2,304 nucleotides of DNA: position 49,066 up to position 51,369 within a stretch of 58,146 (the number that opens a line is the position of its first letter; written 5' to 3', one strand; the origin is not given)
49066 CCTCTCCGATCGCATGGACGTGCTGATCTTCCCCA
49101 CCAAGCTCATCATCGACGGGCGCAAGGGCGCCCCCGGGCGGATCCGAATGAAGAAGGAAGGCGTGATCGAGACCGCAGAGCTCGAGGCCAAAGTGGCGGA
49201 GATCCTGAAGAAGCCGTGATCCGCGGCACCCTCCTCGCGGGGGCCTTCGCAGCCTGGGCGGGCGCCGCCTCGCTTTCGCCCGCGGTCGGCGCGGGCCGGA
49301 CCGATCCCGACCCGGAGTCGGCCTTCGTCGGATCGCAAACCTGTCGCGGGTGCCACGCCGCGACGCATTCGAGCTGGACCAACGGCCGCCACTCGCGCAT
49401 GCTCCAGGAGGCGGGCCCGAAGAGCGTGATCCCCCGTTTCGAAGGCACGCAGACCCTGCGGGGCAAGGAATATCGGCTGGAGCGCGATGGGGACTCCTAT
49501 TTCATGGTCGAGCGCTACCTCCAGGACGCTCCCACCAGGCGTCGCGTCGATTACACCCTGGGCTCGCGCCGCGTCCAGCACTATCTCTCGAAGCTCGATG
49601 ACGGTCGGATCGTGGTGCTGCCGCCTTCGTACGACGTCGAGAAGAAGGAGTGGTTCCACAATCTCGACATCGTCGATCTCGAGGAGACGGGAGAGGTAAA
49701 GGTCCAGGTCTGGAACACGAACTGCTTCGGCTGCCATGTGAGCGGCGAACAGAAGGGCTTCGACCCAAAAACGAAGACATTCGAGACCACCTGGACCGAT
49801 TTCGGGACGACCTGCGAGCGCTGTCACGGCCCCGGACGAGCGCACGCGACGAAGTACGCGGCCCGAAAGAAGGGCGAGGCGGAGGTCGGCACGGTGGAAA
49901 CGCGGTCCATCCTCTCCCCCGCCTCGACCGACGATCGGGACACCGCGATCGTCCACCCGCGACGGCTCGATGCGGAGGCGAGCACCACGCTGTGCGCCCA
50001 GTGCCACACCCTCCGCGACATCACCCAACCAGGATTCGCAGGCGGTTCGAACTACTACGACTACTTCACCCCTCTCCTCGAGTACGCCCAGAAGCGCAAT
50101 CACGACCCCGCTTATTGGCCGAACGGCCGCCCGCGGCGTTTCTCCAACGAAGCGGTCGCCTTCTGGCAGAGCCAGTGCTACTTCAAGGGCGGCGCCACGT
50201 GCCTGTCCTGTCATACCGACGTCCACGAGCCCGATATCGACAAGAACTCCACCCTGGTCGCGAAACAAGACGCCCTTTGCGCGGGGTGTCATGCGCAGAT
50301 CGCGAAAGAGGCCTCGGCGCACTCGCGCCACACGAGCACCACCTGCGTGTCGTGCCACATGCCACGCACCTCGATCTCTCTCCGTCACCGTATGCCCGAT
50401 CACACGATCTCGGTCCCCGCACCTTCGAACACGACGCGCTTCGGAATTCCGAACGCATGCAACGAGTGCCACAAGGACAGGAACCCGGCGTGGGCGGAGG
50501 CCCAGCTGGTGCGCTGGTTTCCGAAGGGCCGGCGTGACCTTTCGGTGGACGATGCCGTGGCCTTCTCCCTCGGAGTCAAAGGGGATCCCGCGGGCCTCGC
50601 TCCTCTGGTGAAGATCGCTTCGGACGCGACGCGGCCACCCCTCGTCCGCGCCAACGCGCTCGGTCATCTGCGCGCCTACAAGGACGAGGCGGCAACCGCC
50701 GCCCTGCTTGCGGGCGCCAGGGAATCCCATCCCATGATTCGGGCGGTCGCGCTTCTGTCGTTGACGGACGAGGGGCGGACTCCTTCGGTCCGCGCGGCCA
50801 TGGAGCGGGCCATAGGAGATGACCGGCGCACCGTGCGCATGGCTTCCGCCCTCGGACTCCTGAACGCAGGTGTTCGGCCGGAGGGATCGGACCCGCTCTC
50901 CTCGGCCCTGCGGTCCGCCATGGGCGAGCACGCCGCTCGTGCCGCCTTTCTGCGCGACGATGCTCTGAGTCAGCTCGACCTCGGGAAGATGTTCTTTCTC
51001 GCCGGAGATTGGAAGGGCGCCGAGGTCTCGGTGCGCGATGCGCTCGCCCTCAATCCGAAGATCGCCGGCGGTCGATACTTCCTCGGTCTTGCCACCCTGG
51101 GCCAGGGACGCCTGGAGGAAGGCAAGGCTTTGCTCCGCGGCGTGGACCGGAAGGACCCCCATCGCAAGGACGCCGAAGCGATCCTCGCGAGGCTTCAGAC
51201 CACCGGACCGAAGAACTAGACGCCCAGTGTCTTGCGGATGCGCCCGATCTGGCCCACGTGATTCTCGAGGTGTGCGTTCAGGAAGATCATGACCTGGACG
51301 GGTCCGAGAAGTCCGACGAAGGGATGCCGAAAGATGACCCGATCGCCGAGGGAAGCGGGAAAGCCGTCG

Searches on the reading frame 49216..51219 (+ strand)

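Call 23: search_protein_families(library=pfam, proteins=[window:49216-51219:+], max_evalue=0.01)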
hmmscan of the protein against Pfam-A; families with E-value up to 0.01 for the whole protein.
window:49216-51219:+ (667 aa): 8 families
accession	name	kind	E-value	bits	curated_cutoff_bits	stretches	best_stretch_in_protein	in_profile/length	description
PF09699.15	Paired_CXXCH_1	-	9.7e-08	32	20.6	1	324-362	5-39/41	Doubled CXXCH motif (Paired_CXXCH_1)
PF13646.12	HEAT_2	-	1e-07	32.6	27.7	2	443-516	15-87/88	HEAT repeats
PF22113.1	Mtrc-MtrF_II-IV_dom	-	1.6e-06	28.2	30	0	165-338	4-132/176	Outer membrane cytochrome MtrC/MtrF-like, domains II/IV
PF14522.11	Cytochrome_C7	-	1.8e-06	28.1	24.8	0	324-381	10-66/67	Cytochrome c7 and related cytochrome c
PF13435.11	Cytochrome_C554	-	2.3e-06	28.9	20.8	1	166-205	47-84/84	Cytochrome c554 and c-prime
PF14537.11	Cytochrom_c3_2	-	3.1e-05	24.8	25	1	350-422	4-67/79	Cytochrome c3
PF14559.12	TPR_19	-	0.00011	22.9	25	1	595-660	3-68/68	Tetratricopeptide repeat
PF02335.20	Cytochrom_C552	-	0.00032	20.2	24.1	1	367-423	238-286/438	Cytochrome c552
